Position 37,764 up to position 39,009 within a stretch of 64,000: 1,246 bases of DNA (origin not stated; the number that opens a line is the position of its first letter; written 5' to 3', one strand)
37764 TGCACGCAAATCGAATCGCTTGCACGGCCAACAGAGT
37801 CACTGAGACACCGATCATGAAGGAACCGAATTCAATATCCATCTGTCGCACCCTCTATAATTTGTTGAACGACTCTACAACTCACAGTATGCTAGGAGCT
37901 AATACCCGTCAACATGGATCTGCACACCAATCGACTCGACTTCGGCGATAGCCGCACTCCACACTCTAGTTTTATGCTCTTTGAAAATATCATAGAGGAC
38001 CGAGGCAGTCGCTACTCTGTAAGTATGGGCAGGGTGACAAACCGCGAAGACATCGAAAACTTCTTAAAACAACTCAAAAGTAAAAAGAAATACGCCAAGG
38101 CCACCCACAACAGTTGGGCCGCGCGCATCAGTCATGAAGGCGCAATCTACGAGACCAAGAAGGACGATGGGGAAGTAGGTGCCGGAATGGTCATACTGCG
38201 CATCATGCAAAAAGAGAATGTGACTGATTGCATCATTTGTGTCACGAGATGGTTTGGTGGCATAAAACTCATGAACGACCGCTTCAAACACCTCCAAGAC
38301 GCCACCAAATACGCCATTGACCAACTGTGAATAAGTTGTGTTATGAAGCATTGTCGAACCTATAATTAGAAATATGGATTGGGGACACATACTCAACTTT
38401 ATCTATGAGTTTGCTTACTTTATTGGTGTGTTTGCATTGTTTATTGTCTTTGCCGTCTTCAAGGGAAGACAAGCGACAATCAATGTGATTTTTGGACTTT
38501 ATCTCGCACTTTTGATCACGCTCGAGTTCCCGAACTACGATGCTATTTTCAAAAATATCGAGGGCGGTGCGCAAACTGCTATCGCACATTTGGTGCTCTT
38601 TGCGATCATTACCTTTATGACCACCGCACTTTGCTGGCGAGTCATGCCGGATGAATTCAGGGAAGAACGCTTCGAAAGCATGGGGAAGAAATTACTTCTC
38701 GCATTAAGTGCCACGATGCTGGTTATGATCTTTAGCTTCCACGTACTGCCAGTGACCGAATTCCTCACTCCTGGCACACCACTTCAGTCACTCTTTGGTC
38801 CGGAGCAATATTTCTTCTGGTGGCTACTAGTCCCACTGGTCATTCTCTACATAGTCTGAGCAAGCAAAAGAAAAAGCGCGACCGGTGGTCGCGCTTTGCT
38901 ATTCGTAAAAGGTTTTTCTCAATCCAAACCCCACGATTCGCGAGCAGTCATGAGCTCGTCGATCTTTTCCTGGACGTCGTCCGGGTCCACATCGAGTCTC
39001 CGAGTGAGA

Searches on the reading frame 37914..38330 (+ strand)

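Call 3: search_protein_families(library=pfam, proteins=[window:37914-38330:+], max_evalue=0.01)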
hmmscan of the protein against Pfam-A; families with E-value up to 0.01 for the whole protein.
window:37914-38330:+ (138 aa): 2 families
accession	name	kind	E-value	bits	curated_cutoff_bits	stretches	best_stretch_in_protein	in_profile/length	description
PF01205.25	UPF0029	-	2.3e-26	92.3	27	1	30-135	1-107/107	Uncharacterized protein family UPF0029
PF05036.18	SPOR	-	1.6e-05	25.6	21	0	27-60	37-69/76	SPOR domain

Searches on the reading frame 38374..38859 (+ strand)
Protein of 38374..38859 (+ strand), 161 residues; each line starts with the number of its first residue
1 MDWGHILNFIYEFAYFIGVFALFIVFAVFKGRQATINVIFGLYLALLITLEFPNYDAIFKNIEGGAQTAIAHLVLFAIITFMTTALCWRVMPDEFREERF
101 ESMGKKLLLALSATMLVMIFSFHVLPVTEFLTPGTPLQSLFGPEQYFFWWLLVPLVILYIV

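Call 3: search_protein_families(library=pfam, proteins=[window:38374-38859:+], max_evalue=0.01)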
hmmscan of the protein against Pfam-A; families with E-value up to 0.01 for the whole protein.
window:38374-38859:+ (161 aa): 0 families

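Call 65: search_protein_families(library=pfam, proteins=[window:38374-38859:+], max_evalue=1)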
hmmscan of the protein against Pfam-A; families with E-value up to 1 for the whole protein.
window:38374-38859:+ (161 aa): 1 family
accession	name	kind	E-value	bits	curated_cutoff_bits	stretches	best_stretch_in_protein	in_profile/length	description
PF15860.11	DUF4728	-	0.22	12.6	26.7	1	72-122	34-86/91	Domain of unknown function (DUF4728)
